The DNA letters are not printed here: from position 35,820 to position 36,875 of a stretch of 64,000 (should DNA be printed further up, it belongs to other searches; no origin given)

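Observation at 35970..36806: Periplasmic alpha-carbonic anhydrase gene inserted inside the complex I operon (between nuoL and nuoM)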

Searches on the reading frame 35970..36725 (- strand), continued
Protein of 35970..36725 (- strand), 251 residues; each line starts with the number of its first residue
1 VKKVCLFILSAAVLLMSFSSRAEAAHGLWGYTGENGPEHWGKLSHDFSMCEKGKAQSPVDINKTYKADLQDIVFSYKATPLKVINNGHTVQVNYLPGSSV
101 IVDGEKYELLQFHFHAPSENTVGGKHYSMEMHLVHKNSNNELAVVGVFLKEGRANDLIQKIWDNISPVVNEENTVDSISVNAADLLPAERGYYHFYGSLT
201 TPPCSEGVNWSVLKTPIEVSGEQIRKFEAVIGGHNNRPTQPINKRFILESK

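Call 15: find_related_loci(query=A1, collection=genome_contigs, flank=8000)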
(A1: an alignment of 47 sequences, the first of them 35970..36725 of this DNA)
Query A1 (251 aa) in genome_contigs; peptide patterns used: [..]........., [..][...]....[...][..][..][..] (x = any residue, [..] = any of these).
600 stretches matched a pattern (row limit reached: there are more); 598 encode a relative of the query (tblastn E <= 1e-3); the best 80 are kept; 80 distinct loci.
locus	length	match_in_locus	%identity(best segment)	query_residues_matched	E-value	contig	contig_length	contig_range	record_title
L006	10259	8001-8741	52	1-247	4e-85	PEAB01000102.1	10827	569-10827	MAG: Nitrospirae bacterium MYbinv3 scaffold695, whole genome shotgun sequence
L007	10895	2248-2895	58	29-245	4e-85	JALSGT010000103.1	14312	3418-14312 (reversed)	MAG: Chromatiales bacterium isolate 354-166_maxbin2_scaf2bin.125_VB 354-166_scaffold_4195_c1, whole genome shotgun seque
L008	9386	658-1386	52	6-251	5e-85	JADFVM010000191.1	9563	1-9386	MAG: Proteobacteria bacterium isolate C1.bin.17 k83_2026527, whole genome shotgun sequence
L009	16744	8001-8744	49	1-249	9e-84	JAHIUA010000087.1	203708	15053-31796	MAG: Proteobacteria bacterium isolate MM_PC_MetaG.mb.230 MM_PC_MetaG.mb.230_k141_1607051, whole genome shotgun sequence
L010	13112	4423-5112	53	19-249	2e-83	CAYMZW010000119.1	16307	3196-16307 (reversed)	MAG TPA_asm: uncultured Rivularia sp. isolate SRP063590_co1_49 genome assembly, contig: NODE_3614_length_16307_cov_96.89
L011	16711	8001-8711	51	7-247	3e-82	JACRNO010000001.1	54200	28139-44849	MAG: Deltaproteobacteria bacterium isolate NC_groundwater_1937_Pr3_S-0.2um_57_4 scaffold_68931, whole genome shotgun seq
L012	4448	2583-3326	47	1-251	7e-81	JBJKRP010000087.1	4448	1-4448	MAG: Ignavibacteriaceae bacterium isolate Bin_61 S1Ck127_1132035_flag_1_multi_6.0000_len_4448, whole genome shotgun sequ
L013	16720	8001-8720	48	6-247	2e-79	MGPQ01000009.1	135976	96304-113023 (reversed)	MAG: Deltaproteobacteria bacterium GWB2_55_19 gwb2_scaffold_164, whole genome shotgun sequence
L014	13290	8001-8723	49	8-251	6e-79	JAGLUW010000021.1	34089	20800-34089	MAG: Sulfuriflexus sp. isolate RS_11_44 ZL20.bin.44.fa_21, whole genome shotgun sequence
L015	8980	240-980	48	3-251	4e-78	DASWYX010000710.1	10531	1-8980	MAG TPA_asm: Pseudoduganella sp. isolate SMAG_U3723 k141_1000659, whole genome shotgun sequence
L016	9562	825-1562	49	2-247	6e-78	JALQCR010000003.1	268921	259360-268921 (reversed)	MAG: Pseudanabaena sp. Salubria-1 6, whole genome shotgun sequence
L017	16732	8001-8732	48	4-251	2e-77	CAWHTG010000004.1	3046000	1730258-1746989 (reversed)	MAG: uncultured Acidobacteriota bacterium isolate MFD03346.bin.1.6 genome assembly, contig: contig_2271, whole genome sh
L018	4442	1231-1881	54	29-247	4e-77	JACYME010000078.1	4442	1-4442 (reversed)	MAG: Leptolyngbyaceae cyanobacterium T60_A2020_046 NODE_9925_length_4442_cov_159.989, whole genome shotgun sequence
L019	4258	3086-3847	49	1-248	4e-77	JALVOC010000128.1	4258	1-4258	MAG: Chromatiales bacterium isolate A3_maxbin2_scaf2bin.437 A3_NODE_37705_length_4258_cov_3.845074, whole genome shotgun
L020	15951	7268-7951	50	23-251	1e-76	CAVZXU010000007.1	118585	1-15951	MAG: Terriglobia bacterium isolate MFD01872.bin.2.49 genome assembly, contig: contig_131508, whole genome shotgun sequen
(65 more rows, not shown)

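Call 30: search_solved_structures(query=window:35970-36725:-, max_evalue=1e-20, show_alignments=2)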
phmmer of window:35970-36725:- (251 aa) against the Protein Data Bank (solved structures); distinct sequences matched with E-value up to 1e-20: 219 (the best 60 are shown).
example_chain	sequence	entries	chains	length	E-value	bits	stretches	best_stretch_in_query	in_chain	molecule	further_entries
6im0_A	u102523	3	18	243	3.1e-81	276.1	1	8-249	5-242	Carbonic anhydrase (Carbonate dehydratase)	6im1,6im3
6eki_A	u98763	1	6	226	2.4e-76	260.1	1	27-249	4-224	Carbonic anhydrase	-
8w7x_A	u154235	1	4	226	7.4e-73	248.7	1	29-250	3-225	SPS_Carbon Anhydrase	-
4x5s_A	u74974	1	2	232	1.9e-68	234.3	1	22-250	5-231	Carbonic anhydrase (Carbonate dehydratase)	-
4c3t_A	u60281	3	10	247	4.9e-68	232.9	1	8-248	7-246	CARBONATE DEHYDRATASE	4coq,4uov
8dpc_A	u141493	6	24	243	3.5e-62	213.7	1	20-249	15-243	Carbonic anhydrase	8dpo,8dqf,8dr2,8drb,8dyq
1kop_A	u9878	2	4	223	1.4e-61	211.7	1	26-249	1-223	CARBONIC ANHYDRASE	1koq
4xz5_A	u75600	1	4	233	9.3e-61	209.1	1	29-250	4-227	Carbonic anhydrase, alpha family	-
4g7a_A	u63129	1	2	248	1.1e-59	205.6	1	28-249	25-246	Carbonate dehydratase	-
5hpj_A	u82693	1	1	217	2.6e-58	201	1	29-249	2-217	Carbonic anhydrase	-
4ygf_A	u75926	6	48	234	3e-41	145.2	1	28-250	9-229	Alpha-carbonic anhydrase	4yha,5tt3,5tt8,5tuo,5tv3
4xfw_A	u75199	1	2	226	1e-40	143.5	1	29-247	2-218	Alpha-carbonic anhydrase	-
8qhg_A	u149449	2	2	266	5.1e-39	137.9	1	28-231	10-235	Carbonic anhydrase 2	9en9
5g03_A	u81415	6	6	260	5.2e-39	137.8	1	29-231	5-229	CARBONIC ANHYDRASE 2 | human carbonic anhydrase IX mimic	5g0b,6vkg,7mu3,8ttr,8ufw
4pxx_A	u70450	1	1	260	6.6e-39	137.5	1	29-242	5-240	Carbonic anhydrase 2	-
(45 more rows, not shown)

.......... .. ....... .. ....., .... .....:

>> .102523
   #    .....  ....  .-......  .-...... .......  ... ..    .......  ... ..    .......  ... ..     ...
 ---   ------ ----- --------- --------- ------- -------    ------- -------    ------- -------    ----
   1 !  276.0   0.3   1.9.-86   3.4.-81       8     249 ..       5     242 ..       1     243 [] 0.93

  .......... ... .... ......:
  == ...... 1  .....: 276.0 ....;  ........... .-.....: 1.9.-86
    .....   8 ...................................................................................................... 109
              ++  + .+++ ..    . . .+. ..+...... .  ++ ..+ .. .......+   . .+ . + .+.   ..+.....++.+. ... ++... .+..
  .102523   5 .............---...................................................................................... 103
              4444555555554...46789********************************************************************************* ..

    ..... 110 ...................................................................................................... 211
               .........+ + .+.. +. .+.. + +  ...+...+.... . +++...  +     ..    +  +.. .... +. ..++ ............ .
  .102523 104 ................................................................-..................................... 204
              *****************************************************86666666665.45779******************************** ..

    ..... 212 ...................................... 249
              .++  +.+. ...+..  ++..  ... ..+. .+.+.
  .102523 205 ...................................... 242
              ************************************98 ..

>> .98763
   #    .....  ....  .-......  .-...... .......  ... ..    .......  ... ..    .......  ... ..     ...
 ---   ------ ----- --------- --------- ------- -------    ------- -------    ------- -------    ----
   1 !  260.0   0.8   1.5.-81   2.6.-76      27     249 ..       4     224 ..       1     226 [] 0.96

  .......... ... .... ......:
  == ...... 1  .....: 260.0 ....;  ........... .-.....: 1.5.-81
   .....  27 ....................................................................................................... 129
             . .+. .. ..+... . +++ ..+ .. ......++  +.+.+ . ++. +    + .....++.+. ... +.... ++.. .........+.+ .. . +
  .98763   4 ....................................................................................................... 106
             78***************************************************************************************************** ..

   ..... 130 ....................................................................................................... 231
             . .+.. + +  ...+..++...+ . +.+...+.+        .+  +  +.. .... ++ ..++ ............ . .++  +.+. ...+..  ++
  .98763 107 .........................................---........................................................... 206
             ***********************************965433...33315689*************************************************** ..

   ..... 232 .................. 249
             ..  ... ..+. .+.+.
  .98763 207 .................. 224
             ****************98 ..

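Call 51: find_encoding_contigs(protein=P0011, flank=5000, max_places=2)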
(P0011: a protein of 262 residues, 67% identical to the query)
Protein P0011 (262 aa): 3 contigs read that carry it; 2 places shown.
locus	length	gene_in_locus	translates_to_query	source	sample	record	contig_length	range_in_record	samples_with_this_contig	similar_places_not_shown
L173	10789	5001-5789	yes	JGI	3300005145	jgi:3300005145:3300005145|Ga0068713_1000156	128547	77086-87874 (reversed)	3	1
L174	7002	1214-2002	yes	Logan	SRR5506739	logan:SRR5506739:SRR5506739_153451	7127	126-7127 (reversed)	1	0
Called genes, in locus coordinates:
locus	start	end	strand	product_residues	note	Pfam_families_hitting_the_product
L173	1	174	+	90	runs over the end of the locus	PF00216:Bac_DNA_binding, PF18291:HU-HIG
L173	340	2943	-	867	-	PF01368:DHH, PF02272:DHHA1, PF00571:CBS, PF01743:PolyA_pol, PF12627:PolyA_pol_RNAbd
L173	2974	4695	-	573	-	PF00633:HHH (faint), PF14716:HHH_8, PF14520:HHH_5, PF14791:DNA_pol_B_thumb, PF02811:PHP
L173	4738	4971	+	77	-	-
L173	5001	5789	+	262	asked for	PF00194:Carb_anhydrase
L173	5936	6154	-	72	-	PF09413:DUF2007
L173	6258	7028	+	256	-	PF02146:SIR2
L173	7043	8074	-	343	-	PF04055:Radical_SAM (weak)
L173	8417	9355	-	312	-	PF00924:MS_channel_2nd (weak)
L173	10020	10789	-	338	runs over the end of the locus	PF01916:DS (faint)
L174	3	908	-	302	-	?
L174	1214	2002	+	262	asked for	PF00194:Carb_anhydrase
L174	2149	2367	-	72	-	PF09413:DUF2007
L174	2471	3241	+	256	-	PF02146:SIR2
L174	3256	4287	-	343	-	PF04055:Radical_SAM (weak)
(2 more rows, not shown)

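Call 52: find_encoding_contigs(protein=P0028, flank=5000, max_places=2)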
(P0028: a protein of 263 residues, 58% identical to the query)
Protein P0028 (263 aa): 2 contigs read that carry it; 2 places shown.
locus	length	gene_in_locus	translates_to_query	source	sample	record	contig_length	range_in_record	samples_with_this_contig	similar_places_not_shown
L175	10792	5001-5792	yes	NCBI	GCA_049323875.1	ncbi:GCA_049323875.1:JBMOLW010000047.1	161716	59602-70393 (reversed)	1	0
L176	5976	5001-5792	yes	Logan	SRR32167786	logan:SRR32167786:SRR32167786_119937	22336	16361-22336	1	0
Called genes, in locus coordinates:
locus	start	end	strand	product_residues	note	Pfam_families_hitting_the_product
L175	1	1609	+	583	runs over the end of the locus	PF07973:tRNA_SAD, PF00587:tRNA-synt_2b, PF03129:HGTP_anticodon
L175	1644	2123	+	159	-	PF05198:IF3_N, PF00707:IF3_C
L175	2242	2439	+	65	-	PF01632:Ribosomal_L35p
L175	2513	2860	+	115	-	PF00453:Ribosomal_L20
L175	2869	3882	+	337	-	PF02912:Phe_tRNA-synt_N, PF01409:tRNA-synt_2d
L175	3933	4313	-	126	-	PF06803:DUF1232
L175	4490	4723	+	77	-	-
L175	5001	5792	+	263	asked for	PF00194:Carb_anhydrase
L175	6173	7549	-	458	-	PF13439:Glyco_transf_4, PF13579:Glyco_trans_4_4 (weak), PF00534:Glycos_transf_1, PF13692:Glyco_trans_1_4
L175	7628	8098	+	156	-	PF12276:DUF3617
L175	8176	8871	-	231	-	-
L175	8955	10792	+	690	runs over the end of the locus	PF03483:B3_4, PF03484:B5, PF17759:tRNA_synthFbeta, PF03147:FDX-ACB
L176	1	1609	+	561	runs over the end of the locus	PF07973:tRNA_SAD, PF00587:tRNA-synt_2b, PF03129:HGTP_anticodon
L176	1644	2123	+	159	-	PF05198:IF3_N, PF00707:IF3_C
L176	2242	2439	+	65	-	PF01632:Ribosomal_L35p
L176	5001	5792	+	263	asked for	PF00194:Carb_anhydrase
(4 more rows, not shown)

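Call 68: predict_structure(alignment_id=A1)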
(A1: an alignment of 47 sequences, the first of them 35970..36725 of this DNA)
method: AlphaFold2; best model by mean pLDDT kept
length: 251 residues; sequences in the alignment: 47
mean_pLDDT: 86.3   pTM: 0.80
mean pLDDT of the five models: 86.3, 85.5, 84.7, 83.5, 79.6
residues with pLDDT >= 90: 152; 70-90: 57; 50-70: 31; < 50: 11
segments of 3 or more residues with pLDDT < 50: 19-28
pLDDT, mean of each block of 10 residues (from residue 1): 76 63 39 61 65 78 96 98 90 97 97 94 96 97 98 97 90 95 97 92 84 98 91 80 90 92
secondary structure, 60 per line:
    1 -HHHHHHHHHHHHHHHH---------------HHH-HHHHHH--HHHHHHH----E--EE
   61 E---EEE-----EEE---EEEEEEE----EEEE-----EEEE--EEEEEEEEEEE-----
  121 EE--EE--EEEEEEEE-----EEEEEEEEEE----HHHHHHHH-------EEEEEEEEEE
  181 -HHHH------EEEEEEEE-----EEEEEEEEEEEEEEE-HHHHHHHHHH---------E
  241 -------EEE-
elements in order: H2-17 H37-42 H45-51 E59-61 E65-67 E73-75 E79-85 E90-93 E99-102 E105-115 E129-136 E142-151 H156-163 E171-180 H182-185 E192-199 E205-219 H221-230 E248-250

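Call 70: fold_search(model_id=the predicted structure, library=pdb)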
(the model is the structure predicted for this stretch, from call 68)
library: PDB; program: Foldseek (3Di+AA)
matches with E <= 10: 816; with E <= 0.001: 379
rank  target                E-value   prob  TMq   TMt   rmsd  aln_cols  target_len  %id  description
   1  6im0_A                1.8e-32  1.00  0.81  0.91   2.4       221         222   53  Crystal structure of a highly thermostable carbonic anhydrase from Persephonella marina EX-H1 (released 2019-07-17)
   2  8w7x_A                3.8e-32  1.00  0.80  0.89   2.5       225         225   51  SPS_Carbonic Anhydrases (released 2024-09-04)
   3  6eki_A                1.9e-31  1.00  0.81  0.91   2.4       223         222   50  Structure of a hyperthermostable carbonic anhydrase identified from an active hydrothermal vent chimney (released 2018-04-11)
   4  1koq_B                4.9e-31  1.00  0.79  0.89   2.7       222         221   44  NEISSERIA GONORRHOEAE CARBONIC ANHYDRASE (released 1998-12-09)
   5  4x5s_A                5.8e-31  1.00  0.80  0.90   2.4       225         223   48  The crystal structure of an alpha carbonic anhydrase from the extremophilic bacterium Sulfurihydrogenibium azorense. (released 2015-05-20)
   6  4xz5_A                1.7e-30  1.00  0.79  0.86   2.7       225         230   43  Structure of the thermostable alpha-Carbonic Anydrase from Thiomicrospira crunogena XCL-2 gammaproteobacterium (released 2015-07-29)
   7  1koq_A                2.5e-30  1.00  0.79  0.89   2.6       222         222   44  NEISSERIA GONORRHOEAE CARBONIC ANHYDRASE (released 1998-12-09)
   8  1kop_A                6.5e-30  1.00  0.79  0.89   2.6       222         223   44  NEISSERIA GONORRHOEAE CARBONIC ANHYDRASE (released 1998-12-09)
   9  4coq_B                7.3e-30  1.00  0.80  0.88   2.5       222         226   47  The complex of alpha-Carbonic anhydrase from Thermovibrio ammonificans with inhibitor sulfanilamide. (released 2014-10-15)
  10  4c3t_A                3.6e-29  1.00  0.80  0.89   2.4       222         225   47  The Carbonic anhydrase from Thermovibrio ammonificans reveals an interesting intermolecular disulfide contributing to  (released 2014-09-10)
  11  5hpj                  4.3e-29  1.00  0.79  0.90   2.4       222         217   45  Photobacterium profundum alpha-carbonic anhydrase (released 2016-12-07)
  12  4g7a_A                8.2e-29  1.00  0.79  0.88   2.7       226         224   43  The crystal structure of an alpha Carbonic Anhydrase from the extremophilic bacterium Sulfurihydrogenibium yellowstone (released 2013-05-29)
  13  4g7a_B                2.8e-28  1.00  0.79  0.87   2.7       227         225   43  The crystal structure of an alpha Carbonic Anhydrase from the extremophilic bacterium Sulfurihydrogenibium yellowstone (released 2013-05-29)
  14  4xiw_C                3.2e-26  1.00  0.76  0.80   3.6       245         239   36  Carbonic anhydrase Cah3 from Chlamydomonas reinhardtii in complex with acetazolamide (released 2015-02-11)
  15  4xiw_E                4.3e-25  1.00  0.76  0.80   3.3       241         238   36  Carbonic anhydrase Cah3 from Chlamydomonas reinhardtii in complex with acetazolamide (released 2015-02-11)
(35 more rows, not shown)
